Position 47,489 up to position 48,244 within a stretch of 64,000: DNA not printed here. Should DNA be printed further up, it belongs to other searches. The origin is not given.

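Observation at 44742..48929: Orphan ParA-like ATPase coupled to a basic-tailed ComFB-domain protein next to cheW-mcp-cheW: candidate chemoreceptor-array positioning system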

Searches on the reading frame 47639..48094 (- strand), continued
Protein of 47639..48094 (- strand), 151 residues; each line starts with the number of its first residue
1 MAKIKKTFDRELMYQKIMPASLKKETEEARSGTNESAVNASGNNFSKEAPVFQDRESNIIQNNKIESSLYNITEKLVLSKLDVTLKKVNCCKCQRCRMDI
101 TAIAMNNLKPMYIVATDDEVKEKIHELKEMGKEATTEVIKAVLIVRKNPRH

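Call 25: find_homologous_proteins(query=A2, max_evalue=0.001)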
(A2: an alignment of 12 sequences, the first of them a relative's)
Query A2 (12 sequences) (151 aa, profile of the alignment): 354 proteins with E <= 0.001 among 3092 candidates; the best 120 are listed.
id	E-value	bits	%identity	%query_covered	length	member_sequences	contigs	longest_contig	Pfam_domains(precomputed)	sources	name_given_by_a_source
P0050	9.9e-70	251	59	100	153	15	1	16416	PF10719.15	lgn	-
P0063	1.3e-69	251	59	100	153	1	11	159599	PF10719.15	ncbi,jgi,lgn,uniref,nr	ncbi:late competence development ComFB family protein [Sedimentibacter saalensis]|jgi:hypothetical p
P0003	1.3e-69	251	68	100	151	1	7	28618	PF10719.15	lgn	-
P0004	1.3e-69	251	66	100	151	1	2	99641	PF10719.15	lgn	-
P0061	2.7e-69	250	59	100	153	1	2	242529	PF10719.15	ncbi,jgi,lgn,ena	-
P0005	3.2e-69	250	64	100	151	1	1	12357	PF10719.15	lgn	-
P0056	5.3e-69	249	59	100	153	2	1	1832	PF10719.15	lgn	-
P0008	8.1e-69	248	64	100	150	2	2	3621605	PF10719.15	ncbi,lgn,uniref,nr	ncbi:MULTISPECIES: late competence development ComFB family protein [unclassified Sedimentibacter]|u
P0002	9.3e-69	248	68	100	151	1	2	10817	PF10719.15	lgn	-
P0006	2.8e-68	247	64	100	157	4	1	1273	PF10719.15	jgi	-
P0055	3.3e-68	247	59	100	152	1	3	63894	PF10719.15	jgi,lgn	jgi:hypothetical protein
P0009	8.9e-68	245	65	100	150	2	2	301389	PF10719.15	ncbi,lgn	-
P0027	2.5e-67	244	65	100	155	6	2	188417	PF10719.15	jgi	-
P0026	4.7e-67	243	62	100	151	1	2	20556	PF10719.15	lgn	-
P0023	7.5e-67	242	62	100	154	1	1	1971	PF10719.15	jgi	-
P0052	8.8e-67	242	60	100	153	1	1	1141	PF10719.15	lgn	-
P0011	1.1e-66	242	67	100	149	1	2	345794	PF10719.15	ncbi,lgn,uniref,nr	ncbi:late competence development ComFB family protein [Sedimentibacter sp.]|uniref:late competence d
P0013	1.3e-66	241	67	100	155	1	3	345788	PF10719.15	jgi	-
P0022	1.5e-66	241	65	100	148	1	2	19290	PF10719.15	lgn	-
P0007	1.6e-66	241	66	100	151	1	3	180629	PF10719.15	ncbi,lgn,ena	-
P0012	2.0e-66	241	64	100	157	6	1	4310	PF10719.15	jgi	-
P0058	2.0e-66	241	60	100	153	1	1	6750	PF10719.15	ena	-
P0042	2.1e-66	241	64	100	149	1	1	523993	PF10719.15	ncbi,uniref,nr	ncbi:late competence development ComFB family protein [Sedimentibacter hydroxybenzoicus DSM 7310]|un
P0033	3.1e-66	240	63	100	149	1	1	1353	PF10719.15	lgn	-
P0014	3.7e-66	240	67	100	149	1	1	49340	PF10719.15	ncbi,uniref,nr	ncbi:late competence development ComFB family protein [Sedimentibacter sp.]|uniref:late competence d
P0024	3.7e-66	240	64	100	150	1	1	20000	PF10719.15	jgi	jgi:hypothetical protein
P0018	5.6e-66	239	63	100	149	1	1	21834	PF10719.15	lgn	-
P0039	5.9e-66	239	61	100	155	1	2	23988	PF10719.15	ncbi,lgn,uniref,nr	ncbi:MAG: late competence development ComFB family protein [Sedimentibacter sp.]|uniref:late compete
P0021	6.1e-66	239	63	100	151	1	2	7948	PF10719.15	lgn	-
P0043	6.5e-66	239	61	100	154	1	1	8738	PF10719.15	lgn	-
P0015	8.8e-66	239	64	100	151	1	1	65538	PF10719.15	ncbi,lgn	ncbi:MAG: late competence development ComFB family protein [Sedimentibacter sp.]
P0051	1.0e-65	238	62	100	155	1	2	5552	PF10719.15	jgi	-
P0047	1.1e-65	238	62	100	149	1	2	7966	PF10719.15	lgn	-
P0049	1.3e-65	238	62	100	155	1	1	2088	PF10719.15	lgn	-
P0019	1.4e-65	238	63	100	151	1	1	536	PF10719.15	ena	-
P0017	1.6e-65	238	64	100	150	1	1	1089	PF10719.15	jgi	jgi:hypothetical protein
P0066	2.3e-65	237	56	100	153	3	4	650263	PF10719.15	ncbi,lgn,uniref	ncbi:MAG: late competence development ComFB family protein [Sedimentibacter sp.]|uniref:late compete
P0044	3.4e-65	237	62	100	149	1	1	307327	PF10719.15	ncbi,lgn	-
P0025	4.2e-65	236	63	100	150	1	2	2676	PF10719.15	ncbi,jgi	-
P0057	4.6e-65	236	62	100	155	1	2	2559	PF10719.15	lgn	-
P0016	4.6e-65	236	65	100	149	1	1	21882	PF10719.15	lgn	-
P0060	4.8e-65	236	60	100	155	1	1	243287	PF10719.15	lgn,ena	-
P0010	4.9e-65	236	66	100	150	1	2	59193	PF10719.15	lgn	-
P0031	5.3e-65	236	63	100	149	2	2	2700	PF10719.15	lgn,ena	-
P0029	6.5e-65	236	63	100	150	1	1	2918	PF10719.15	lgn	-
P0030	6.6e-65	236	62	100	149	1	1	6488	PF10719.15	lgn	-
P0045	8.1e-65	236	64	100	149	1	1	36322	PF10719.15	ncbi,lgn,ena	-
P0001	8.4e-65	235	100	100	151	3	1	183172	PF10719.15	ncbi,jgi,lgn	-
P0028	9.1e-65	235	63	100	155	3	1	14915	PF10719.15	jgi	-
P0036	1.2e-64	235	64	100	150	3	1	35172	PF10719.15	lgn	-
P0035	1.7e-64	234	62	100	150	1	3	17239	PF10719.15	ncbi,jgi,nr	ncbi:MAG: competence protein ComFB [Sedimentibacter sp.]|jgi:hypothetical protein|nr:competence prot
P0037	2.0e-64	234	62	100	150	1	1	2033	PF10719.15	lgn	-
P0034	3.0e-64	234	65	100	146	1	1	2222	PF10719.15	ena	-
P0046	3.3e-64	234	60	100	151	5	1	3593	PF10719.15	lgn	-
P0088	3.6e-64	233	52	100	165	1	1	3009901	PF10719.15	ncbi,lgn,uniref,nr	ncbi:late competence development ComFB family protein [Sedimentibacter sp. MB31-C6]|uniref:late comp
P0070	3.8e-64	233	55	100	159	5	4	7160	PF10719.15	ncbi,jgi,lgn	jgi:competence protein ComFB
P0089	5.7e-64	233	52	100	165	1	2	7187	PF10719.15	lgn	-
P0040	5.8e-64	233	60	100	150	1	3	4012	PF10719.15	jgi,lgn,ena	jgi:hypothetical protein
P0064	9.3e-64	232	60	100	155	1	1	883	PF10719.15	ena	-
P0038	1.1e-63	232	64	100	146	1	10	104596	PF10719.15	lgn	-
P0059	2.0e-63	231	59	100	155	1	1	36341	PF10719.15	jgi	-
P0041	2.2e-63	231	62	100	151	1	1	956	PF10719.15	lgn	-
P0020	2.4e-63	231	62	100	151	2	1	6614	PF10719.15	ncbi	-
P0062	3.3e-63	230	60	100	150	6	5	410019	PF10719.15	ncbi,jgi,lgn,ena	-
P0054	4.6e-63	230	60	100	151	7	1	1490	PF10719.15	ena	-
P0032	6.2e-63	229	62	100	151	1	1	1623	PF10719.15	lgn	-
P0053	6.8e-63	229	59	100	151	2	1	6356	PF10719.15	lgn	-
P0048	8.0e-63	229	63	100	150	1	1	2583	PF10719.15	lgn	-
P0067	1.1e-62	229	57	100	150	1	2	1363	PF10719.15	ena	-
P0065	1.2e-62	228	61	100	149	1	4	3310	PF10719.15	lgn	-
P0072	1.2e-62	228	58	100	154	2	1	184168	PF10719.15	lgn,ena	-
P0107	1.4e-62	228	57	100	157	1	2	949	PF10719.15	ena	-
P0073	1.7e-62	228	57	100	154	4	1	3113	PF10719.15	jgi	-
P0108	2.2e-62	228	53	100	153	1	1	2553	PF10719.15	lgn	-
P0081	4.6e-62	227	53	100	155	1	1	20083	PF10719.15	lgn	-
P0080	6.7e-62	226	52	100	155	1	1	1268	PF10719.15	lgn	-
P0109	2.4e-61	224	57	100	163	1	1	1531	PF10719.15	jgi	jgi:hypothetical protein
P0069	3.1e-61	224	59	100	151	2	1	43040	PF10719.15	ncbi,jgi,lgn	-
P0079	4.7e-61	223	55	100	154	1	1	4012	PF10719.15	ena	-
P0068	4.8e-61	223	56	100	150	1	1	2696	PF10719.15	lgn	-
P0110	5.3e-61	223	44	100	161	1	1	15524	PF10719.15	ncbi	-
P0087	1.4e-60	222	54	100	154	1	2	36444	PF10719.15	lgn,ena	-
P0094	2.7e-60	221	49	100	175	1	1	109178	PF10719.15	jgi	-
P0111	3.0e-60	221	52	100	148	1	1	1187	PF10719.15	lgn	-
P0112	3.7e-60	220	44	97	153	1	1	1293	PF10719.15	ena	-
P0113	3.8e-60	220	44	97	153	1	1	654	PF10719.15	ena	-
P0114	5.3e-60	220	53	100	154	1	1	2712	PF10719.15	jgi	-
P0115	5.5e-60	220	44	97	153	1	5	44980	PF10719.15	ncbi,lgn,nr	ncbi:MAG: late competence development ComFB family protein [Acutalibacteraceae bacterium]|nr:late co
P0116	8.5e-60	219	44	97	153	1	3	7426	PF10719.15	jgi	-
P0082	9.3e-60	219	53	100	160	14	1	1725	PF10719.15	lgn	-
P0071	9.3e-60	219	56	100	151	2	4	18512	PF10719.15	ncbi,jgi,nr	ncbi:MAG: late competence development ComFB family protein [Tissierellia bacterium]|jgi:hypothetical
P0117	2.2e-59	218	52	100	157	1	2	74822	PF10719.15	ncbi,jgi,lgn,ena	-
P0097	4.8e-59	217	47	100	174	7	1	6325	PF10719.15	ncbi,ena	-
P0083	5.2e-59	217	55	100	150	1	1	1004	PF10719.15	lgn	-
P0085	8.3e-59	216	55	100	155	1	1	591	PF10719.15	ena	-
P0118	1.0e-58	216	52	100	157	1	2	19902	PF10719.15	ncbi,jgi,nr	ncbi:MAG: competence protein ComFB [Bacillota bacterium]|jgi:hypothetical protein|nr:competence prot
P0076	1.4e-58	215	59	100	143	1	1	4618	PF10719.15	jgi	jgi:competence protein ComFB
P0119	1.5e-58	215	50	100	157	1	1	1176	PF10719.15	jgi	jgi:hypothetical protein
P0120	1.8e-58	215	50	100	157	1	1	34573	PF10719.15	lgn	-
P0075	4.0e-58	214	55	100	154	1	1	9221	PF10719.15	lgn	-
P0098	5.1e-58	213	46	100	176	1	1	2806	PF10719.15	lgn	-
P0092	8.6e-58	213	49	100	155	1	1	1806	PF10719.15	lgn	-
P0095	1.7e-57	212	49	100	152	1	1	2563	PF10719.15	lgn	-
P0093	2.3e-57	211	50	100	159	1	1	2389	PF10719.15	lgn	-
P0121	1.0e-56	209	43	100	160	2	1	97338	PF10719.15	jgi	-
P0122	2.5e-56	208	42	100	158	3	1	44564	PF10719.15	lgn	-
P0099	3.0e-55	204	47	100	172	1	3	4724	PF10719.15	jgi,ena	-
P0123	3.1e-55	204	44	100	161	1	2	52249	PF10719.15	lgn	-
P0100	4.5e-55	204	47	100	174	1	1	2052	PF10719.15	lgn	-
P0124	4.6e-55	204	47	100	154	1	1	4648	PF10719.15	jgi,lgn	jgi:hypothetical protein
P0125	5.4e-55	204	46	100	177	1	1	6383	PF10719.15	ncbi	-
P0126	5.7e-55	204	43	100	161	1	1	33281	PF10719.15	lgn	-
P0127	1.4e-54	202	43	95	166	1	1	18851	PF10719.15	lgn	-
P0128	4.5e-54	201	42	97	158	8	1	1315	PF10719.15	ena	-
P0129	4.9e-54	201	46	100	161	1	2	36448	PF10719.15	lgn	-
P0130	7.0e-54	200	51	100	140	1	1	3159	PF10719.15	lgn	-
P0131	7.8e-54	200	42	92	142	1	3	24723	PF10719.15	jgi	jgi:competence protein ComFB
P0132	1.2e-53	199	46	100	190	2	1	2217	PF10719.15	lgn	-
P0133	2.1e-53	198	43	100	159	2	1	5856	PF10719.15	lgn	-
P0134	3.2e-53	198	42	97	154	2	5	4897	PF10719.15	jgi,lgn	jgi:competence protein ComFB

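Call 26: find_encoding_contigs(protein=P0115, flank=10000, max_places=2)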
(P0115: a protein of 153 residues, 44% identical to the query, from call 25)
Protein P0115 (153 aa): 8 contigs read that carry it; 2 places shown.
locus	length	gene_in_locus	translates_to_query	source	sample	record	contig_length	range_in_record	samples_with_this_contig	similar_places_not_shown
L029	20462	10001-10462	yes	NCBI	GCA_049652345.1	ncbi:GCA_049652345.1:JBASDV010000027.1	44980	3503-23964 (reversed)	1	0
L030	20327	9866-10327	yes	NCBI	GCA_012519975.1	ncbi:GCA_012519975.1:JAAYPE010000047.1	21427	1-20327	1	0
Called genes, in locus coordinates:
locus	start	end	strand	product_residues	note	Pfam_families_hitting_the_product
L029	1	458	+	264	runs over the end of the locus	PF00813:FliP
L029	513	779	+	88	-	PF01313:Bac_export_3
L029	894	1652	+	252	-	PF01311:Bac_export_1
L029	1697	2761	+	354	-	PF01312:Bac_export_2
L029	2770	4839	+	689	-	PF00771:FHIPEP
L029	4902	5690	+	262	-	PF04542:Sigma70_r2, PF04539:Sigma70_r3, PF04545:Sigma70_r4, PF08281:Sigma70_r4_2 (weak)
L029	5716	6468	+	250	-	PF00460:Flg_bb_rod (weak), PF22692:LlgE_F_G_D1, PF06429:Flg_bbr_C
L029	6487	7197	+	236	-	PF00460:Flg_bb_rod, PF22692:LlgE_F_G_D1, PF06429:Flg_bbr_C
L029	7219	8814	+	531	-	PF20250:FapA_N, PF03961:FapA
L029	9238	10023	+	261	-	PF00142:Fer4_NifH (faint), PF01656:CbiA, PF02374:ArsA_ATPase (weak), PF06564:CBP_BcsQ, PF09140:MipZ (faint), PF10609:ParA (weak), PF13614:AAA_31, PF03029:ATP_bind_1 (weak)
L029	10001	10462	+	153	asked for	PF10719:ComFB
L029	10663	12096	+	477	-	-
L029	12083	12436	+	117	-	PF01312:Bac_export_2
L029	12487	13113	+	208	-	PF07238:PilZ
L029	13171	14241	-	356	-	PF13487:HD_5, PF01966:HD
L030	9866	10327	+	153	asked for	PF10719:ComFB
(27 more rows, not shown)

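Call 27: find_encoding_contigs(protein=P0121, flank=10000, max_places=2)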
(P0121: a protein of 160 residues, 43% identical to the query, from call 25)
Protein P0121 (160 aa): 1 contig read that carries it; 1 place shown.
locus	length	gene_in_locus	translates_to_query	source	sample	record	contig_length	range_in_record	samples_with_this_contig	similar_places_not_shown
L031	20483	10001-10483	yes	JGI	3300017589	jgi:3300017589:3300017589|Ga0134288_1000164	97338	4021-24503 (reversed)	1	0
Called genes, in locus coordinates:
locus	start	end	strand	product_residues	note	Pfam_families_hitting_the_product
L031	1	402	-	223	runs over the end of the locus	PF02660:G3P_acyltransf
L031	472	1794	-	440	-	PF00009:GTP_EFTU, PF01926:MMR_HSR1, PF02421:FeoB_N, PF04548:AIG1 (weak), PF00009:GTP_EFTU, PF01926:MMR_HSR1, PF02421:FeoB_N, PF14714:KH_dom-like, +4 more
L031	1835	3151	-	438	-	PF17820:PDZ_6 (faint), PF19238:Radical_SAM_2, PF04055:Radical_SAM (faint), PF04459:DUF512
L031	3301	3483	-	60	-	PF01783:Ribosomal_L32p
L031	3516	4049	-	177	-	PF02620:YceD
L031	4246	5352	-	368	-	PF14286:DHHW (faint)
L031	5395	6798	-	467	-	PF03062:MBOAT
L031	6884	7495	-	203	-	-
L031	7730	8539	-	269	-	PF10881:DUF2726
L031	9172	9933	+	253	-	PF00142:Fer4_NifH (weak), PF01656:CbiA, PF02374:ArsA_ATPase, PF06564:CBP_BcsQ, PF09140:MipZ (weak), PF10609:ParA (weak), PF13614:AAA_31, PF09140:MipZ (weak)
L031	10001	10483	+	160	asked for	PF10719:ComFB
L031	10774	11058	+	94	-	PF00166:Cpn10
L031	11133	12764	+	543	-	PF00118:Cpn60_TCP1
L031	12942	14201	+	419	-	PF13167:GTP-bdg_N, PF16360:GTP-bdg_M, PF01926:MMR_HSR1, PF02421:FeoB_N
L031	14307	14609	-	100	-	PF01084:Ribosomal_S18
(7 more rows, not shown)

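Call 28: find_encoding_contigs(protein=P0131, flank=10000, max_places=2)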
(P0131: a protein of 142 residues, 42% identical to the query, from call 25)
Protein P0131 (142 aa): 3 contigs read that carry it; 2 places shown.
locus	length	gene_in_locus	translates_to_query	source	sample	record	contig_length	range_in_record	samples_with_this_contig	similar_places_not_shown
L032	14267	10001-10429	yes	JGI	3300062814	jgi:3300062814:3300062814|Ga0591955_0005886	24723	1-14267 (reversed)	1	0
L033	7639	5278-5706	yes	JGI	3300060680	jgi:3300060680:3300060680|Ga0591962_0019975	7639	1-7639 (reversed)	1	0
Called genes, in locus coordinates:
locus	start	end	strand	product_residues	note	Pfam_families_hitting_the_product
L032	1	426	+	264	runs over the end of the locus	PF00813:FliP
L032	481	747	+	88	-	PF01313:Bac_export_3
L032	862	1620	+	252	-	PF01311:Bac_export_1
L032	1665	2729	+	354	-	PF01312:Bac_export_2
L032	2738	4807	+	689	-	PF00771:FHIPEP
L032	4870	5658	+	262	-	PF04542:Sigma70_r2, PF04539:Sigma70_r3, PF04545:Sigma70_r4, PF08281:Sigma70_r4_2 (weak)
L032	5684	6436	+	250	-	PF00460:Flg_bb_rod (weak), PF22692:LlgE_F_G_D1, PF06429:Flg_bbr_C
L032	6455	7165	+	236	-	PF00460:Flg_bb_rod, PF22692:LlgE_F_G_D1, PF06429:Flg_bbr_C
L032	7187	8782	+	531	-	PF20250:FapA_N, PF03961:FapA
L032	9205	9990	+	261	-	PF00142:Fer4_NifH (faint), PF01656:CbiA, PF02374:ArsA_ATPase (weak), PF06564:CBP_BcsQ, PF09140:MipZ (faint), PF10609:ParA (weak), PF13614:AAA_31, PF03029:ATP_bind_1 (weak)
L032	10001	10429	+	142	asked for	PF10719:ComFB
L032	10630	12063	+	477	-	-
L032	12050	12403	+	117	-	PF01312:Bac_export_2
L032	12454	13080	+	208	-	PF07238:PilZ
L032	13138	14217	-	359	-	PF13487:HD_5, PF01966:HD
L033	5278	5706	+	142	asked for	PF10719:ComFB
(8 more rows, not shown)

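Call 29: find_related_loci(query=A2, collection=metagenome_contigs, flank=10000)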
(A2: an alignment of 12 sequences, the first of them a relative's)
Query A2 (151 aa) in metagenome_contigs; peptide patterns used: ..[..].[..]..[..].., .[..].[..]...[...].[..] (x = any residue, [..] = any of these).
124 stretches matched a pattern; 54 encode a relative of the query (tblastn E <= 1e-3); 54 distinct loci.
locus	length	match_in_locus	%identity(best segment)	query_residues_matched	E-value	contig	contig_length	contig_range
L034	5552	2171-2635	62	1-151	1e-55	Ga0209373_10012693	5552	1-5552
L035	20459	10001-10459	59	1-151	3e-53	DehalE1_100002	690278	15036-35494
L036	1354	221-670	59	1-151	2e-55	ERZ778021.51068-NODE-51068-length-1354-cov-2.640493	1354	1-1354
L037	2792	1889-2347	59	1-151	4e-53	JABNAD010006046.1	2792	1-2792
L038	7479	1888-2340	56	1-151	2e-51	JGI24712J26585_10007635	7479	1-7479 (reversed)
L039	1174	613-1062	54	1-151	7e-54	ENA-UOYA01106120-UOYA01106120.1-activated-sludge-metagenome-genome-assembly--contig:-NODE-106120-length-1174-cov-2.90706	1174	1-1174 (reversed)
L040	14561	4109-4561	54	1-151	3e-48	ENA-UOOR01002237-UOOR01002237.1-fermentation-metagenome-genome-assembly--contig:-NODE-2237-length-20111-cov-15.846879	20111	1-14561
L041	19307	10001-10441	54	1-151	2e-46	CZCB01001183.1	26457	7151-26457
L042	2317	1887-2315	57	1-141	3e-46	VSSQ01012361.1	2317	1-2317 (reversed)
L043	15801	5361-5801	54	1-151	2e-46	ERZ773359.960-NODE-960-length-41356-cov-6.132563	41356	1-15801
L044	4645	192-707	47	1-151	2e-44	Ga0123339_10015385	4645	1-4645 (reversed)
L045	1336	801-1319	47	1-151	2e-45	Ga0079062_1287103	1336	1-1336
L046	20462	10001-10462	57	1-151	5e-50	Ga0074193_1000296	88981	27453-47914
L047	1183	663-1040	51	1-151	3e-44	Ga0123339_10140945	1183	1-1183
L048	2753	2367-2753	51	1-130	2e-39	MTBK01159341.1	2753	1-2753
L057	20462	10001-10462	35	2-151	1e-24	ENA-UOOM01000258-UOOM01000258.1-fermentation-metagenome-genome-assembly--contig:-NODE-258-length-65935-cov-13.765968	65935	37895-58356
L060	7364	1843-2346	31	1-151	2e-23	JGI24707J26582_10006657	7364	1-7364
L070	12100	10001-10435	30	1-151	7e-20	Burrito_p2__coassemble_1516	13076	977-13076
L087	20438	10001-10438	30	1-151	5e-6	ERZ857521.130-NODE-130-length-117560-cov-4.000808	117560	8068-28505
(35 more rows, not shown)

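Call 57: predict_structure(alignment_id=A3)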
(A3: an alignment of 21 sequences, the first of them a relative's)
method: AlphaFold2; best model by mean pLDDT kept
length: 151 residues; sequences in the alignment: 21
mean_pLDDT: 72.5   pTM: 0.51
mean pLDDT of the five models: 72.5, 71.7, 71.7, 71.6, 70.3
residues with pLDDT >= 90: 53; 70-90: 42; 50-70: 16; < 50: 40
segments of 3 or more residues with pLDDT < 50: 23-50, 52-59
pLDDT, mean of each block of 10 residues (from residue 1): 59 72 45 32 34 48 68 93 89 92 94 89 88 94 91 77
secondary structure, 60 per line:
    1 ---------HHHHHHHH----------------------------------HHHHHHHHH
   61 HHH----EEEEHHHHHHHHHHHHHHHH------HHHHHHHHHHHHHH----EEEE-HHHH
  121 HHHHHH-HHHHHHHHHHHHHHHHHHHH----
elements in order: H10-17 H52-63 E68-71 H72-87 H94-107 E112-115 H117-126 H128-147

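Call 58: search_protein_representatives(alignment_id=A3)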
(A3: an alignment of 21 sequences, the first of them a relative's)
Query: 21 sequences, 161 profile positions. Proteins with E-value up to 0.001 (for the whole library): 1839; up to 1e-10: 722; up to 1e-30: 40. The best 150 are listed.
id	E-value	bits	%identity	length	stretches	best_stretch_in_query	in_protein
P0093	7.2e-59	214.6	-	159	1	1-161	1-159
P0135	1.4e-54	200.7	-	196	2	29-161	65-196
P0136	1.5e-52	194.1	-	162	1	1-161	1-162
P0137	5.9e-50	185.6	-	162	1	3-161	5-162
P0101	2.7e-43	164.0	-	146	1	68-161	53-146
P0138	1.9e-42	161.3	-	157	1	4-161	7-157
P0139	4.1e-42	160.2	-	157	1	1-161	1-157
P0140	5.8e-42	159.7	-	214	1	1-161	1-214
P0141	9.2e-42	159.0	-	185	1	31-161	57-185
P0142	1.3e-40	155.3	-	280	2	50-161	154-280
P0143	1.4e-40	155.2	-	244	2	39-161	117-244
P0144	1.0e-38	149.1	-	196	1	3-161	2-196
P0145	1.4e-38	148.7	-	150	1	1-161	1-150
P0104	2.6e-38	147.8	-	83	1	79-161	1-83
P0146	5.4e-37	143.5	-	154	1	1-161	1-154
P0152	3.7e-35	137.6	-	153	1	1-161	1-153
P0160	1.0e-32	129.6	-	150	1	1-161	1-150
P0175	6.8e-30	120.4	-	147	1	4-161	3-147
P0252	2.7e-22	95.8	-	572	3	75-161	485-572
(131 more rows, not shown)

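Call 62: find_encoding_contigs(protein=P0252, flank=8000, max_places=2)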
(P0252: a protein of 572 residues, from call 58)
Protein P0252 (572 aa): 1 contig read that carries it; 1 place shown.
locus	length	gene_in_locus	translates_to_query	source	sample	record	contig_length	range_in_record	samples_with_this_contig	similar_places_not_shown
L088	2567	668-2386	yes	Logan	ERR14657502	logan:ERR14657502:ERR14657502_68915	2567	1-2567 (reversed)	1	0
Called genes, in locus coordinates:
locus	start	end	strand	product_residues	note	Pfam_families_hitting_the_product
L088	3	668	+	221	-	?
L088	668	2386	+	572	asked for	PF10719:ComFB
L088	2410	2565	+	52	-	?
